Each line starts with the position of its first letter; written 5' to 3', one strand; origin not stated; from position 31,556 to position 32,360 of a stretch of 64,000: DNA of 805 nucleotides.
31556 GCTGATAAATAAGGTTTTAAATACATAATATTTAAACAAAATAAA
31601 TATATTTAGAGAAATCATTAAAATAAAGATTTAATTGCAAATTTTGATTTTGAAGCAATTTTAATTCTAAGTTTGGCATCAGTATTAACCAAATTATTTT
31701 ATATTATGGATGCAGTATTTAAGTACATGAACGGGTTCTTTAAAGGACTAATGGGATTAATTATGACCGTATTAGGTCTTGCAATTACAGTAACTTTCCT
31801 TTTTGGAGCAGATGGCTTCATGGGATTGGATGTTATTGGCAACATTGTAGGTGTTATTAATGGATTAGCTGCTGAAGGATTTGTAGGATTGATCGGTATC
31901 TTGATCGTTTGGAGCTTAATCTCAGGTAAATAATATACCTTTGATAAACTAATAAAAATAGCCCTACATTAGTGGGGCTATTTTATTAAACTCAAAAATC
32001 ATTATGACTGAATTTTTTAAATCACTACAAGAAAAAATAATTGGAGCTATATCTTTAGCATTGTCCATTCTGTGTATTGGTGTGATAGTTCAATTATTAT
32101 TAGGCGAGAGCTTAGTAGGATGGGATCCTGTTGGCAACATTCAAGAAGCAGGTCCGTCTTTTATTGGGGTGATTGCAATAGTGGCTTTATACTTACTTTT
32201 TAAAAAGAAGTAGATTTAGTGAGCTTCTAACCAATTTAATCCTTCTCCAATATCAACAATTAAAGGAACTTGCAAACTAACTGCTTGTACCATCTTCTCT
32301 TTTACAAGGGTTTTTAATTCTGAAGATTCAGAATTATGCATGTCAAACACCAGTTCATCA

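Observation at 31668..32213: Top candidate: tandem paralogous helical-hairpin microproteins arranged like major and minor subunits of an unknown membrane or filament assembly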

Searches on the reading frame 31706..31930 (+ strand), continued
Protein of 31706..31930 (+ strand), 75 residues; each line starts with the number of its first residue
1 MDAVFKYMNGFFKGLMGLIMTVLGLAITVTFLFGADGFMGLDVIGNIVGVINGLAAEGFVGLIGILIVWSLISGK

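Call 61: find_encoding_contigs(protein=P0507, flank=5000, max_places=3)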
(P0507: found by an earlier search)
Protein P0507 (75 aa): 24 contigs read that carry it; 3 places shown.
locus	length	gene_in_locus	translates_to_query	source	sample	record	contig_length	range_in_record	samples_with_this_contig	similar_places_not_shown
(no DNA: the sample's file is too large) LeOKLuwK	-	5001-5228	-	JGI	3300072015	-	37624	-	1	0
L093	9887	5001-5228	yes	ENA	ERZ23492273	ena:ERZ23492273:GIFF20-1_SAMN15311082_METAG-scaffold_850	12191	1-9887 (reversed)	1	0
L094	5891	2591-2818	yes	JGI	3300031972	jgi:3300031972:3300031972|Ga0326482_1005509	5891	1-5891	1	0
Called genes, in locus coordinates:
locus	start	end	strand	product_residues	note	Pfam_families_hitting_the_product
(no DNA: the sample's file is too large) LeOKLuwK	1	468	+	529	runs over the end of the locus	PF03237:Terminase_6N, PF05127:NAT10_TcmA_helicase (weak)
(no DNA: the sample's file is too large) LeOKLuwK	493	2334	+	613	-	PF07230:Portal_T4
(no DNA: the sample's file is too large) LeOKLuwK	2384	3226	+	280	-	-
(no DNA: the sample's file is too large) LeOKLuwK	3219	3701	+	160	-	-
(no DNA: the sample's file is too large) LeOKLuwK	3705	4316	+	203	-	PF03420:Peptidase_S77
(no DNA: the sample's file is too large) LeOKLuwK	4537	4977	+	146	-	-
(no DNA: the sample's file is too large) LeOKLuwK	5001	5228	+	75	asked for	-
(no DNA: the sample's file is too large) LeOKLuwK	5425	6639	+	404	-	-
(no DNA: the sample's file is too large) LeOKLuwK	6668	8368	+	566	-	PF07068:Gp23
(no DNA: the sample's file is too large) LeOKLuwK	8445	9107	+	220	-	PF00580:UvrD-helicase (faint), PF02562:PhoH, PF13604:AAA_30 (faint), PF13245:AAA_19 (faint)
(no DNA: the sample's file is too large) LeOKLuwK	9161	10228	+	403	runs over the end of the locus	PF26809:Phage_T4_gp13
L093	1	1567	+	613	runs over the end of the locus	PF07230:Portal_T4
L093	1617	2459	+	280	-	-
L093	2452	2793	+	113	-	-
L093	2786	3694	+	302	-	-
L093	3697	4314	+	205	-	PF03420:Peptidase_S77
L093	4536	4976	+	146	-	-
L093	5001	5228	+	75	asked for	-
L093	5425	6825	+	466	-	-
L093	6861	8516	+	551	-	PF07068:Gp23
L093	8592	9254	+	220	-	PF00580:UvrD-helicase (faint), PF02562:PhoH, PF13604:AAA_30 (faint), PF13245:AAA_19 (faint)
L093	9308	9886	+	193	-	?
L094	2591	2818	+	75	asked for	-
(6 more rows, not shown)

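Call 62: search_dna_similar(query=P0507, collection=phages, mode=protein, max_evalue=0.001, max_rows=30)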
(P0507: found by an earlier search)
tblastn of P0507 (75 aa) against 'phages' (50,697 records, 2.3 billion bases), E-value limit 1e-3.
No match.

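Call 63: search_dna_similar(query=P0479, collection=phages, mode=protein, max_evalue=0.001, max_rows=30)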
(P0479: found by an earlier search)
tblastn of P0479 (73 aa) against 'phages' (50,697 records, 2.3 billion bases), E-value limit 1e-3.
No match.

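Call 65: find_related_loci(query=P0507, collection=viral_contigs, flank=6000)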
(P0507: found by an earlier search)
Query P0507 (75 aa) in viral_contigs; peptide patterns used: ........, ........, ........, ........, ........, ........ (x = any residue, [..] = any of these).
182 stretches matched a pattern; 148 encode a relative of the query (tblastn E <= 1e-3); the best 80 are kept; 80 distinct loci.
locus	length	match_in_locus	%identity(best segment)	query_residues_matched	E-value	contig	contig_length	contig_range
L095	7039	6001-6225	99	1-75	7e-41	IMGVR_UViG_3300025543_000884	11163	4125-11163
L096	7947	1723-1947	99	1-75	2e-40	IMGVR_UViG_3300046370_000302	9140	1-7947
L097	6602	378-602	95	1-75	2e-39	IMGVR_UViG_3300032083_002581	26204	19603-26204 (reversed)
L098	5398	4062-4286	93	1-75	6e-39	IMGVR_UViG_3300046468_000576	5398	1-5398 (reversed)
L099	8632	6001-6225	92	1-75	5e-38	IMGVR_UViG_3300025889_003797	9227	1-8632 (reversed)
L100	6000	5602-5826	92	1-75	5e-38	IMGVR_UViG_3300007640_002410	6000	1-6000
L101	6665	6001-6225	92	1-75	4e-38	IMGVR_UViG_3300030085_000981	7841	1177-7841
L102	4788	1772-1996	89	1-75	6e-37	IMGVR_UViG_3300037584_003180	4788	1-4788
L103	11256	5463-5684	81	1-74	2e-33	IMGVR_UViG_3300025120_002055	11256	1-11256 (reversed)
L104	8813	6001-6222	76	1-74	6e-32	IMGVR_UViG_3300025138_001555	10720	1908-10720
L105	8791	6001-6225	75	1-75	3e-31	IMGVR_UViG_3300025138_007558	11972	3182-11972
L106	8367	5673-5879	80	1-69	1e-30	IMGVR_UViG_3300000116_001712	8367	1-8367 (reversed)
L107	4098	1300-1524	72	1-75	2e-30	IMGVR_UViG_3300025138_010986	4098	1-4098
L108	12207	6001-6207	77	1-69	8e-30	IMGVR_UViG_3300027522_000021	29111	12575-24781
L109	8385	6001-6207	77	1-69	4e-30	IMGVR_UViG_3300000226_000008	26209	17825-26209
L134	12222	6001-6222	70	1-74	1e-27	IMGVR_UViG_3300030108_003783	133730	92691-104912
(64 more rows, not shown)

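Call 70: search_protein_families(library=phrogs, proteins=[P0507, P0479, window:31706-31930:+], max_evalue=0.1)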
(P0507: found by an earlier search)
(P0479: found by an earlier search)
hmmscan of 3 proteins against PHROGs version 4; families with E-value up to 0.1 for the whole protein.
P0507 (75 aa): 0 families

P0479 (73 aa): 0 families

window:31706-31930:+ (75 aa): 0 families

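Call 80: find_encoding_contigs(protein=P0220, flank=5000, max_places=3)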
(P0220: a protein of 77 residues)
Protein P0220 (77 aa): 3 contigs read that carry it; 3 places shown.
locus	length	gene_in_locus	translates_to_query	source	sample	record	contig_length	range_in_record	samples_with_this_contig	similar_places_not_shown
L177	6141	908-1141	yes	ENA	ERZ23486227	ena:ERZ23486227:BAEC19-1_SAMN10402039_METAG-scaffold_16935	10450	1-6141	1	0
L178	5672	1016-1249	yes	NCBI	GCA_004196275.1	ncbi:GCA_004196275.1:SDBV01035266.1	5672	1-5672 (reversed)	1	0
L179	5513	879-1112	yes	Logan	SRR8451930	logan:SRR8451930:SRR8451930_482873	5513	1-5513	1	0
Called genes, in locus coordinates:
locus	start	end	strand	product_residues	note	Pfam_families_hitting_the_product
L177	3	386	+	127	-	?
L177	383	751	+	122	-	-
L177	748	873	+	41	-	-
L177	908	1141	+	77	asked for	-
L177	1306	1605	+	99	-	-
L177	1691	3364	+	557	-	PF00709:Adenylsucc_synt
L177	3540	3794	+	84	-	-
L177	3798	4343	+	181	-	-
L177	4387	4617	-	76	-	-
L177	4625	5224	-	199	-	-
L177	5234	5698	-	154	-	-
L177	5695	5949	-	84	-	PF03083:MtN3_slv, PF04193:PQ-loop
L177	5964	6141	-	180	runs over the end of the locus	-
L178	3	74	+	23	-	?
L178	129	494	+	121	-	-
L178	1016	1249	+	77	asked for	-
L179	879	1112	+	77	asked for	-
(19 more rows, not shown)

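Call 81: find_encoding_contigs(protein=P0211, flank=5000, max_places=3)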
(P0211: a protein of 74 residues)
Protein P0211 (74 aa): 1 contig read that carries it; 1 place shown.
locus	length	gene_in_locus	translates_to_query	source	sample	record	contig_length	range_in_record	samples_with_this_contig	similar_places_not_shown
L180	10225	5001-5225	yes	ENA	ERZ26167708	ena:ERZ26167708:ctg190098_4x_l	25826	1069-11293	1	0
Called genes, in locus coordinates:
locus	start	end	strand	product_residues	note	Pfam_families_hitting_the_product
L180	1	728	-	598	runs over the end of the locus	?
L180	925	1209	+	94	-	-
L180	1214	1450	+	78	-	-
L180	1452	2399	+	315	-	-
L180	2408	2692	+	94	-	-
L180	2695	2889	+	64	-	-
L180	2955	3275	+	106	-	-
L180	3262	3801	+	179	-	-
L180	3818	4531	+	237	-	-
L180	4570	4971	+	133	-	-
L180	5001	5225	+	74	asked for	-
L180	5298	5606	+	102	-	PF13237:Fer4_10 (faint), PF12838:Fer4_7 (weak), PF13484:Fer4_16 (faint), PF00037:Fer4 (weak)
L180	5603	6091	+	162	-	-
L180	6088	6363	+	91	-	-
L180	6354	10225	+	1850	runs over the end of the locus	PF13385:Laminin_G_3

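Call 97: search_dna_similar(query=L093:6861-8513:+, collection=phages, mode=protein, max_rows=12)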
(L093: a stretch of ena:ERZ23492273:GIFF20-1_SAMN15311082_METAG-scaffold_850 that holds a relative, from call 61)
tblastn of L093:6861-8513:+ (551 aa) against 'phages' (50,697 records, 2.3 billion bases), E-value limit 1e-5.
Records with a match: 2580; places in all: 2583; records where one place covers at least 80% of the query: 82.
Best place of each record, by identity: <60% 2580.
By first word of the organism name: Escherichia 671; Synechococcus 388; Klebsiella 331; Salmonella 203; Vibrio 136; Shigella 89; Aeromonas 86; Acinetobacter 71; Cyanophage 61; Enterobacter 58; and 61 more.
By host as written in the record: - 460; Escherichia coli 282; Klebsiella pneumoniae 115; Synechococcus 107; Escherichia coli O157:H7 39; Synechococcus sp. 38; Salmonella enterica 29; Aeromonas salmonicida 28; and 571 more.
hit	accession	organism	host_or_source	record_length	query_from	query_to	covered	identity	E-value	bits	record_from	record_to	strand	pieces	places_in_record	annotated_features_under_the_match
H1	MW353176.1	Flavobacterium phage vB_FspM_immuto_3-5A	Flavobacterium sp. LMO8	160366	4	548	99%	57.8%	5e-180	568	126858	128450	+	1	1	major capsid protein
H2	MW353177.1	Flavobacterium phage vB_FspM_immuto_13-6C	Flavobacterium sp. LMO8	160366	4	548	99%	57.8%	5e-180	568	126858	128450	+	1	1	major capsid protein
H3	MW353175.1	Flavobacterium phage vB_FspM_immuto_2-6A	Flavobacterium sp. LMO8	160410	4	548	99%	57.8%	5e-180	568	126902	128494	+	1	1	major capsid protein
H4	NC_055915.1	Flavobacterium phage vB_FspM_immuto_2-6A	Flavobacterium sp. LMO8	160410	4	548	99%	57.8%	5e-180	568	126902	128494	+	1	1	major capsid protein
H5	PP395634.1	Microcystis phage Mel-JY01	Microcystis elabens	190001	1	551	100%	51.0%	3e-163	520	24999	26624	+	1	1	capsid protein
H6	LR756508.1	uncultured phage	metagenomic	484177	10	545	97%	50.7%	2e-157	503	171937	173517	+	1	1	record has no annotation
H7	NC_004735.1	Rhodothermus phage RM378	Rhodothermus marinus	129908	23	548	95%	36.0%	4e-78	274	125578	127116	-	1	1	similar to major head protein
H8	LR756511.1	uncultured phage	metagenomic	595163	20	548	96%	33.5%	2e-75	266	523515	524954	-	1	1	record has no annotation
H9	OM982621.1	Pseudomonas phage Astolliot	Pseudomonas syringae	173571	19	531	93%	27.4%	5e-31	134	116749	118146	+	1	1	major capsid protein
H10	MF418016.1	Bacillus phage vB_BceM-HSE3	Bacillus cereus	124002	46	545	91%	27.2%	1e-27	124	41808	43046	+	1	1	major capsid protein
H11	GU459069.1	Aeromonas phage 65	Aeromonas salmonicida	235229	20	534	93%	25.8%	5e-26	119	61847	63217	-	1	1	23: gp23 major head protein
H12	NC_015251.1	Aeromonas phage 65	Aeromonas salmonicida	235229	20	534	93%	25.8%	5e-26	119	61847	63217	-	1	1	23: major head protein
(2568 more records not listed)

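Call 100: search_protein_families(library=phrogs, proteins=[L134:4658-5410:+, L134:6300-6644:+, L134:6640-7692:+, L093:5425-6822:+], max_evalue=0.001)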
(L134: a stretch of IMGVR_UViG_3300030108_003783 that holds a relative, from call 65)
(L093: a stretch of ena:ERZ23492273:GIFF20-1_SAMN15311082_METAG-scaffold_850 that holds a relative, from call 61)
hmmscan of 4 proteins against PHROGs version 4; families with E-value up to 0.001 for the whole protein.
L134:4658-5410:+ (251 aa): 0 families

L134:6300-6644:+ (115 aa): 0 families

L134:6640-7692:+ (351 aa): 0 families

L093:5425-6822:+ (466 aa): 0 families

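Call 114: find_related_loci(query=P0479, collection=viral_contigs, flank=1500)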
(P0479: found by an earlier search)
Query P0479 (73 aa) in viral_contigs; peptide patterns used: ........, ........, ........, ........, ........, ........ (x = any residue, [..] = any of these).
597 stretches matched a pattern (row limit reached: there are more); 426 encode a relative of the query (tblastn E <= 1e-3); the best 80 are kept; 80 distinct loci.
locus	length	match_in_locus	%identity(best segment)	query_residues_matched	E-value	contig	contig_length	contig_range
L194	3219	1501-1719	99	1-73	3e-42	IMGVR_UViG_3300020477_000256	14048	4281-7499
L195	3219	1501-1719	100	1-73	2e-42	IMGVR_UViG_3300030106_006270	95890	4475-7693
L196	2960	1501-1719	100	1-73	2e-42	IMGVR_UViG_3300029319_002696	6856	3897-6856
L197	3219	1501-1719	100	1-73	2e-42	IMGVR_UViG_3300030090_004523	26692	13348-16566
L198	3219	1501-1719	97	1-73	4e-42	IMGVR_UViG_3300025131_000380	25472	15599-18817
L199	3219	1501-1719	99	1-73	6e-42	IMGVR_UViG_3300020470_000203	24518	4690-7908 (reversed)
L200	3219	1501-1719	97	1-73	4e-42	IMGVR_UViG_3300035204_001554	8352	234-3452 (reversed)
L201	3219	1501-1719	97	1-73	6e-42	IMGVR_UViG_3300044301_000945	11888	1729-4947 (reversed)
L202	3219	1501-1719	97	1-73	4e-42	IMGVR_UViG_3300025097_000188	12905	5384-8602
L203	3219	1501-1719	97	1-73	4e-42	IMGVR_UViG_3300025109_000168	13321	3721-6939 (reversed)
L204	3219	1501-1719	96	1-73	1e-41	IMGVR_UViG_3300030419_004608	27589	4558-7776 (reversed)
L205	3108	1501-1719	97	1-73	2e-41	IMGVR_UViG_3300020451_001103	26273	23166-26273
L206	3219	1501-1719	96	1-73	2e-41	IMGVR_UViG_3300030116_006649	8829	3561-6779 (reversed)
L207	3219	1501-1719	96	1-73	2e-41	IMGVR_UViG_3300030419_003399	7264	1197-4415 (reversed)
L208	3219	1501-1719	96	1-73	4e-41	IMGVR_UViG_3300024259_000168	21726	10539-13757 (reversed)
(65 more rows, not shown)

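Call 115: search_dna_similar(query=L090:5265-6023:-, collection=phages, mode=protein, max_rows=10)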
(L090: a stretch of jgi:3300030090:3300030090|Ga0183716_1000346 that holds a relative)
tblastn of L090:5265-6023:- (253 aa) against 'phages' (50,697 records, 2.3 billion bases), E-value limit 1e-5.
Records with a match: 6; places in all: 6; records where one place covers at least 80% of the query: 6.
Best place of each record, by identity: <60% 6.
By first word of the organism name: Flavobacterium 4; uncultured 1; Microcystis 1.
By host as written in the record: Flavobacterium sp. LMO8 4; - 1; Microcystis elabens 1.
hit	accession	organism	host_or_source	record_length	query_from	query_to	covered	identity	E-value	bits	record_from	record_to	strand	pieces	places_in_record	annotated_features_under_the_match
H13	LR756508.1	uncultured phage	metagenomic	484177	23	226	81%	48.8%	3e-44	164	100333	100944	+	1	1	record has no annotation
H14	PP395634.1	Microcystis phage Mel-JY01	Microcystis elabens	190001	23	240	86%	42.0%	2e-35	139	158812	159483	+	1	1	hypothetical protein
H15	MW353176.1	Flavobacterium phage vB_FspM_immuto_3-5A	Flavobacterium sp. LMO8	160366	23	240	86%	41.8%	1e-31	128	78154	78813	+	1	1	hypothetical protein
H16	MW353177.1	Flavobacterium phage vB_FspM_immuto_13-6C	Flavobacterium sp. LMO8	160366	23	240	86%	41.8%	1e-31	128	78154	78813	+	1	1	hypothetical protein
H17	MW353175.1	Flavobacterium phage vB_FspM_immuto_2-6A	Flavobacterium sp. LMO8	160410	23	240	86%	41.8%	1e-31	128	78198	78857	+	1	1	hypothetical protein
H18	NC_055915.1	Flavobacterium phage vB_FspM_immuto_2-6A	Flavobacterium sp. LMO8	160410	23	240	86%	41.8%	1e-31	128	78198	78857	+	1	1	hypothetical protein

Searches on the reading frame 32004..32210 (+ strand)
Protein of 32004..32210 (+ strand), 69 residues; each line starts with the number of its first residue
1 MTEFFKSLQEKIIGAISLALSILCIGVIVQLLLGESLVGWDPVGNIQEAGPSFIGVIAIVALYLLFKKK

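Call 3: search_protein_families(library=pfam, proteins=[window:32004-32210:+], max_evalue=10)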
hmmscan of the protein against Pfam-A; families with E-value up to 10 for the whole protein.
seq(69 aa): 0 families

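Call 4: search_protein_families(library=ncbifam, proteins=[window:32004-32210:+], max_evalue=10)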
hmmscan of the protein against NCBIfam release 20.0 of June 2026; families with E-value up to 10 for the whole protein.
seq(69 aa): 3 families
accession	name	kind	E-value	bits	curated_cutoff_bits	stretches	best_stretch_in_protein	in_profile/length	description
NF052277.1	lmo0954_fam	equivalog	0.0071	16.9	40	1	51-68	69-86/89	lmo0954 family membrane protein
NF010314.2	PRK13751.2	equivalog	0.02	15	150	1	14-68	14-68/116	mercuric ion transporter MerT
NF033507.3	Loki-CTERM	subfamily_domain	0.16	12.3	19.9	1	53-69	9-25/27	Loki-CTERM sorting domain-containing protein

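Call 7: find_homologous_proteins(query=window:32004-32210:+, max_evalue=0.01)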
Query seq(69 aa) (69 aa): 147 proteins with E <= 0.01 among 147 candidates; the best 120 are listed.
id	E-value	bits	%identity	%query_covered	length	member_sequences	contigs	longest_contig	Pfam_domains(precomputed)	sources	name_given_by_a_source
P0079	5.3e-35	136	100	100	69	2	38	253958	-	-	-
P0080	1.9e-33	131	94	100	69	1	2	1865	-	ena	-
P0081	2.4e-33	131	97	100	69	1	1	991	-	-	-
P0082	1.1e-32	128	97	100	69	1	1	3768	-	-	-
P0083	1.2e-32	128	94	100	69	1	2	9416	-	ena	-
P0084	1.5e-32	128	94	100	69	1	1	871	-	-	-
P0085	1.6e-32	128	94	100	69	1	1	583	-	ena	-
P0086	2.5e-32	127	94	100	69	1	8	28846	-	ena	-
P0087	2.8e-32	127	94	100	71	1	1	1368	-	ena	-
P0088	6.3e-32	126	93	100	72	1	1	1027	-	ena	-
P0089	6.6e-32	126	93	100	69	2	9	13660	-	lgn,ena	-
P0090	7.5e-32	126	93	100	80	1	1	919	-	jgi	jgi:hypothetical protein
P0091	1.4e-31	125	93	100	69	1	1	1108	-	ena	-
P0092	1.7e-31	125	91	100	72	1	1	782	-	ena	-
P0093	2.4e-31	124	91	100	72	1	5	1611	-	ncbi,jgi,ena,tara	tara:strand:- start:79 stop:297 length:219 start_codon:yes stop_codon:yes gene_type:complete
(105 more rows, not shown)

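Call 13: search_solved_structures(query=A1, max_evalue=10)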
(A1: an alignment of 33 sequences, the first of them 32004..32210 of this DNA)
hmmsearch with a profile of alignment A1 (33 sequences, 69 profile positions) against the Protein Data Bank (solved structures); distinct sequences matched with E-value up to 10: 0.

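Call 70: search_protein_families(library=phrogs, proteins=[window:32004-32210:+], max_evalue=0.1)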
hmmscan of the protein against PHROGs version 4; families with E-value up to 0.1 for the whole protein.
window:32004-32210:+ (69 aa): 0 families

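Call 96: predict_structure(alignment_id=A1)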
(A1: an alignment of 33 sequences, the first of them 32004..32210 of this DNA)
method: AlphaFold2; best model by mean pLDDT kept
length: 69 residues; sequences in the alignment: 33
mean_pLDDT: 80.6   pTM: 0.50
mean pLDDT of the five models: 80.6, 78.8, 78.0, 76.9, 74.3
residues with pLDDT >= 90: 0; 70-90: 66; 50-70: 2; < 50: 1
segments of 3 or more residues with pLDDT < 50: none
pLDDT, mean of each block of 10 residues (from residue 1): 76 84 86 79 82 81 75
secondary structure, 60 per line:
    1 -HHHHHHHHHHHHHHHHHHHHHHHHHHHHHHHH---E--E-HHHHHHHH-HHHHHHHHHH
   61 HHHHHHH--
elements in order: H2-33 H42-49 H51-67
